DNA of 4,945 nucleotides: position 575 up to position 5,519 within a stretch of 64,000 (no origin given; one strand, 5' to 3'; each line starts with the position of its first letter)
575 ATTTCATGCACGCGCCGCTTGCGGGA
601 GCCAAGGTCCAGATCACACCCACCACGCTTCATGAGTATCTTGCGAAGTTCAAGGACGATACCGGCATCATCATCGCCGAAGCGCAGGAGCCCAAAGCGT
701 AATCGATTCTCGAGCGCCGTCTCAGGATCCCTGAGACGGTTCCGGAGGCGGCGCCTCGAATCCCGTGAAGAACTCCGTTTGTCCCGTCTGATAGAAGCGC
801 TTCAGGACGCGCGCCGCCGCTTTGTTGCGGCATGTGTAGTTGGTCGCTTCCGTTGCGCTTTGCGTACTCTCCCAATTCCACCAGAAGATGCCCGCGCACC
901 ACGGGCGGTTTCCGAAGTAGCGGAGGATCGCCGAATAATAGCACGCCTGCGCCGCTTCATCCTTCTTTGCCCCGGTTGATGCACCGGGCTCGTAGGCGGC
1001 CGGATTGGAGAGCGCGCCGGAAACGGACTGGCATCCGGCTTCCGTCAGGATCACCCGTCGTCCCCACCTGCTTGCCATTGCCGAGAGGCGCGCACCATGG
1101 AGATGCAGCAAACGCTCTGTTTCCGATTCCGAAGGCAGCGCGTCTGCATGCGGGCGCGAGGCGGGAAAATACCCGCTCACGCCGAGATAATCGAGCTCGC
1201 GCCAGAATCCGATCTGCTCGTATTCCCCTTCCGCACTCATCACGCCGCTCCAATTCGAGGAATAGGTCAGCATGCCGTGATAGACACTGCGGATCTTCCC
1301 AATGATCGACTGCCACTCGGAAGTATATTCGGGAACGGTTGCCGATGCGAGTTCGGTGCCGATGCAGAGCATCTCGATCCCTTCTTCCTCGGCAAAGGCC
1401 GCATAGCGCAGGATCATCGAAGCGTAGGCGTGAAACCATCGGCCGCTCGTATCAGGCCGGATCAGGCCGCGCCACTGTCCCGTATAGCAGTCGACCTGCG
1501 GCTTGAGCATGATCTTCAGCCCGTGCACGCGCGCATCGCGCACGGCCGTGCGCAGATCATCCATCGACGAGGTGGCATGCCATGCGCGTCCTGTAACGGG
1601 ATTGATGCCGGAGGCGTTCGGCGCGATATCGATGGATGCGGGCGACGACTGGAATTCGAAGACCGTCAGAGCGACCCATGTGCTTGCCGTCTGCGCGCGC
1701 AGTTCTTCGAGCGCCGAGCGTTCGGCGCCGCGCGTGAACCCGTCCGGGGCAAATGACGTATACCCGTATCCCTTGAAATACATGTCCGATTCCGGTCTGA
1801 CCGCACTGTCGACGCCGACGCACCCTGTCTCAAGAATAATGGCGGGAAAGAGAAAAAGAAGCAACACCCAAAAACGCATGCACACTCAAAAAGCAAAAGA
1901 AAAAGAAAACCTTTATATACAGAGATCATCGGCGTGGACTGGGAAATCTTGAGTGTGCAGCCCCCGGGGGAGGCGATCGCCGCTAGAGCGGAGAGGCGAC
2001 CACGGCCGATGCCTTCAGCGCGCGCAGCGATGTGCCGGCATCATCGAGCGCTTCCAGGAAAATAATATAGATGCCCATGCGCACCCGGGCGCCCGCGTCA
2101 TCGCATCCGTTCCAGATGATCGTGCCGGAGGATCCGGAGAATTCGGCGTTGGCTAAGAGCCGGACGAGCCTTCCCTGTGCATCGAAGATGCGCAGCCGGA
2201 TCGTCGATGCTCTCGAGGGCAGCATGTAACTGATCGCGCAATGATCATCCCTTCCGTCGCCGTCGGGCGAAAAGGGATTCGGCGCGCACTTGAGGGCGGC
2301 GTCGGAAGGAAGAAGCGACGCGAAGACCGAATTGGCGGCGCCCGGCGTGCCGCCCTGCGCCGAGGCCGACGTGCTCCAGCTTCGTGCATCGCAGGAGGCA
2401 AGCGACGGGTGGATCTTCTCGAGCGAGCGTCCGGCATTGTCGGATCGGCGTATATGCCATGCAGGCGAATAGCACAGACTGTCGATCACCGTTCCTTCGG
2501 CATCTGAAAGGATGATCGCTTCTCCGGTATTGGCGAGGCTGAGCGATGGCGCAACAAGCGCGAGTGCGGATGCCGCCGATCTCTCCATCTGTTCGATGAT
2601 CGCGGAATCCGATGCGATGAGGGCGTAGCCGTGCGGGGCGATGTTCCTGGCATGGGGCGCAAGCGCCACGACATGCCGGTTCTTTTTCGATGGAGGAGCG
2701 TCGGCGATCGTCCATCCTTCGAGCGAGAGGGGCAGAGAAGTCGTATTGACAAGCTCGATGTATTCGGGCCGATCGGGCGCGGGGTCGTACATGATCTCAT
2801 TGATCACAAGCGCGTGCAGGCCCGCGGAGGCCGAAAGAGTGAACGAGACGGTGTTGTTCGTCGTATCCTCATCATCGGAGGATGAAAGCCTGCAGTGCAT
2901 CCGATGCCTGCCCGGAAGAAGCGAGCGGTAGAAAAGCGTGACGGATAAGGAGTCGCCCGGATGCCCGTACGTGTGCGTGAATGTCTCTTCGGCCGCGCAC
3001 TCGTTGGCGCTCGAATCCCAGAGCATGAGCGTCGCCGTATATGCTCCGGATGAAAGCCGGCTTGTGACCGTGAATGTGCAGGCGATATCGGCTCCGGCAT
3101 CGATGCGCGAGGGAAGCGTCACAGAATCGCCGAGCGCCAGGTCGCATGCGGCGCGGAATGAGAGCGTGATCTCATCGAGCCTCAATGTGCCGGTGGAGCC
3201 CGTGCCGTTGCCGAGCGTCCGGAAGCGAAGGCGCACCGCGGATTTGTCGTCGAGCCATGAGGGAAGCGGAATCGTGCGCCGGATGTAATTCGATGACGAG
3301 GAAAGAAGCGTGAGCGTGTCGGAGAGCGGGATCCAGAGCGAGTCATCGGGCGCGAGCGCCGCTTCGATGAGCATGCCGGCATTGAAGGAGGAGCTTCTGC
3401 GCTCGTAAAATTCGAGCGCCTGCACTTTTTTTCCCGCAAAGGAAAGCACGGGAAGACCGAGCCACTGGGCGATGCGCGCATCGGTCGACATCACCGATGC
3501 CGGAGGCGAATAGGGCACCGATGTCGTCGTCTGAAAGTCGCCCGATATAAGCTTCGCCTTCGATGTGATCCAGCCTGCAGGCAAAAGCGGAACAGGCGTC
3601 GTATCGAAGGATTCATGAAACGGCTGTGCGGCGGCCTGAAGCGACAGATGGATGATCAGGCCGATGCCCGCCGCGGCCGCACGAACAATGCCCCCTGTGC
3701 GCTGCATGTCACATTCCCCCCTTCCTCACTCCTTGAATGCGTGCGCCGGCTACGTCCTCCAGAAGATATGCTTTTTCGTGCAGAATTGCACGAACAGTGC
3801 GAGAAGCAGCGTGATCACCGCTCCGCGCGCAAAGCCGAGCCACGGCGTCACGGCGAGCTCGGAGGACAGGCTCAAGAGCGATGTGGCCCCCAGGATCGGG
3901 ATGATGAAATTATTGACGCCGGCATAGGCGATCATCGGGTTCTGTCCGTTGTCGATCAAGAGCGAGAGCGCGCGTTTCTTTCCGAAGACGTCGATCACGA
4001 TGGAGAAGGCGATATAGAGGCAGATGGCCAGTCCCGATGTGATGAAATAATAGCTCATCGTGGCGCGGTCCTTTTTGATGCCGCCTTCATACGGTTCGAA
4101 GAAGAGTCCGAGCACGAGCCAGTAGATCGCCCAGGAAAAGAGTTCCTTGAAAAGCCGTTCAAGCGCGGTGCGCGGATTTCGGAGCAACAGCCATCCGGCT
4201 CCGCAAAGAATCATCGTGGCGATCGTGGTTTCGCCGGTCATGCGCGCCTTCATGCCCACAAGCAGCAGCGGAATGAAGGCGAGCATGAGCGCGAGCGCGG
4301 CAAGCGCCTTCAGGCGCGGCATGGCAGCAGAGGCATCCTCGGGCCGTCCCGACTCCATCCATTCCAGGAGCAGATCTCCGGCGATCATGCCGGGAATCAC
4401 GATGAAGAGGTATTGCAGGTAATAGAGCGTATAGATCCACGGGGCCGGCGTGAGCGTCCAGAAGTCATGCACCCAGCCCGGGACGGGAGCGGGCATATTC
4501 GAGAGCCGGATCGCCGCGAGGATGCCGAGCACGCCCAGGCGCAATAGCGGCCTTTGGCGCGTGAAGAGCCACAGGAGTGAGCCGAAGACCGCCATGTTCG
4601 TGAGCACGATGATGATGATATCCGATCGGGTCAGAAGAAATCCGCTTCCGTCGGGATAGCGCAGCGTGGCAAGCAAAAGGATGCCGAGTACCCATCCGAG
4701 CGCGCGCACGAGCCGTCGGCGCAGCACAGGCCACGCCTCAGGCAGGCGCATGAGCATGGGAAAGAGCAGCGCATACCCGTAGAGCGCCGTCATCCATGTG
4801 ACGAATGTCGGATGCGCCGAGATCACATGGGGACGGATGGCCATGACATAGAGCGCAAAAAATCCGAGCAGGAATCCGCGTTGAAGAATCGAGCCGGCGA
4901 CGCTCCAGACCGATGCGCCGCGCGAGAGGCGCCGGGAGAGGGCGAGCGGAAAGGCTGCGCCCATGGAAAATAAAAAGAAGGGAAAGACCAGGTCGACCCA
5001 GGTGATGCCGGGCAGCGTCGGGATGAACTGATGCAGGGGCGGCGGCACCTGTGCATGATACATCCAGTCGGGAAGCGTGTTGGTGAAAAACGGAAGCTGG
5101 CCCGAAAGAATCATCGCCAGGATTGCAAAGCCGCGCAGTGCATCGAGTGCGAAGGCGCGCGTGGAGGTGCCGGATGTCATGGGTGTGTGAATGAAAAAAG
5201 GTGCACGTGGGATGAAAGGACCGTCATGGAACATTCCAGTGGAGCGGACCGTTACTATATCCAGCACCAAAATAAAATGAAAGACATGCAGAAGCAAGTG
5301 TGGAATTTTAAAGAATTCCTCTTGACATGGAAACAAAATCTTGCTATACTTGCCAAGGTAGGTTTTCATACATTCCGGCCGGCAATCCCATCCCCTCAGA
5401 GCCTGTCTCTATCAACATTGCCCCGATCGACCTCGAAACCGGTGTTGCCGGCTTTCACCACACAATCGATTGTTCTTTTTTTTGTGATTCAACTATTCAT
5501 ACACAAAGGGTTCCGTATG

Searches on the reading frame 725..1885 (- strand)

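Call 54: search_protein_families(library=pfam, proteins=[window:725-1885:-], max_evalue=0.00001)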
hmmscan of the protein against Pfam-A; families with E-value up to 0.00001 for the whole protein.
window:725-1885:- (387 aa): 1 family
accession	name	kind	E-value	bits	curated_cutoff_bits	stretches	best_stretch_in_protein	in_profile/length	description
PF22612.2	GH113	-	1.8e-50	172.4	27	1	50-347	12-277/289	Glycoside Hydrolase Family 113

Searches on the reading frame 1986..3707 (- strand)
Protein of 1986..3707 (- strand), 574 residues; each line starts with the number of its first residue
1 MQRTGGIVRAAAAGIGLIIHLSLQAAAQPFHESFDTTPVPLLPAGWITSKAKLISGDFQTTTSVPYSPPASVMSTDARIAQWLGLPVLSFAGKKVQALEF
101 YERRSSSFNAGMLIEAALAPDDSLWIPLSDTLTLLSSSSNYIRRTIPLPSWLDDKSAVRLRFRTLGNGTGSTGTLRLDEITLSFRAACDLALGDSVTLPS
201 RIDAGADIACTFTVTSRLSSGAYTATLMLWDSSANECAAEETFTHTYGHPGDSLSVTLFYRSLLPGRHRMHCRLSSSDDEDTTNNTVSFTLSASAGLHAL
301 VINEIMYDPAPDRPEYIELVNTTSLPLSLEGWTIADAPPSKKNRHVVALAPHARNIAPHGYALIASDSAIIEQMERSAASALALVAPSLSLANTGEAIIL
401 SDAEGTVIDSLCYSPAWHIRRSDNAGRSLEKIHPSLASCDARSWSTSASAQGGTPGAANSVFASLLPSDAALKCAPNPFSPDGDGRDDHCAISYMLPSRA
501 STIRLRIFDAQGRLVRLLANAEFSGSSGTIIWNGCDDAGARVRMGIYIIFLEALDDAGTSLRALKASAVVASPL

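Call 54: search_protein_families(library=pfam, proteins=[window:1986-3707:-], max_evalue=0.00001)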
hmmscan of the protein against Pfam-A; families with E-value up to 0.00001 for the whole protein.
window:1986-3707:- (574 aa): 2 families
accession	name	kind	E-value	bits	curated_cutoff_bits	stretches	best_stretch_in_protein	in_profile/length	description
PF00932.25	LTD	-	2.7e-16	60.3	34.3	1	298-413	6-107/109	Lamin Tail Domain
PF13860.13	FlgD_ig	-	4.4e-07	30.2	27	1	488-553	10-75/79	FlgD Ig-like domain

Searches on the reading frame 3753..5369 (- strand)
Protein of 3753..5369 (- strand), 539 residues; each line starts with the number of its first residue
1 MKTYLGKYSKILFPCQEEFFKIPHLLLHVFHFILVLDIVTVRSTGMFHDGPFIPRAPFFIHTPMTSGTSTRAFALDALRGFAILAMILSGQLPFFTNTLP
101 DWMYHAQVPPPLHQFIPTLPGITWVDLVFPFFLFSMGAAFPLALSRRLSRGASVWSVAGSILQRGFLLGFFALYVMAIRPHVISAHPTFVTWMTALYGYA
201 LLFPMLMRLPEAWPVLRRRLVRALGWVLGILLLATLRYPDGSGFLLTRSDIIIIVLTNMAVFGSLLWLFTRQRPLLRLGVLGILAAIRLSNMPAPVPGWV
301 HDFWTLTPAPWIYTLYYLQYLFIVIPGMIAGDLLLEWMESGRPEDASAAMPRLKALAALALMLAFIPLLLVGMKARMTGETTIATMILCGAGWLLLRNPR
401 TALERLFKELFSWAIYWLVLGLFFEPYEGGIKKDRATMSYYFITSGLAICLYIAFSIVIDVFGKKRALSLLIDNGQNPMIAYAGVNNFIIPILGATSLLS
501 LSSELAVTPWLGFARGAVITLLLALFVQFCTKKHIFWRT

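Call 54: search_protein_families(library=pfam, proteins=[window:3753-5369:-], max_evalue=0.00001)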
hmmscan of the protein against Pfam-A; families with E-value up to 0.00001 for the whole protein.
window:3753-5369:- (539 aa): 1 family
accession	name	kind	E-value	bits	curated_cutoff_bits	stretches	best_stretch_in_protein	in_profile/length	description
PF16401.11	DUF5009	-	2.6e-71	240.5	25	1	71-333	1-259/260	Domain of unknown function (DUF5009)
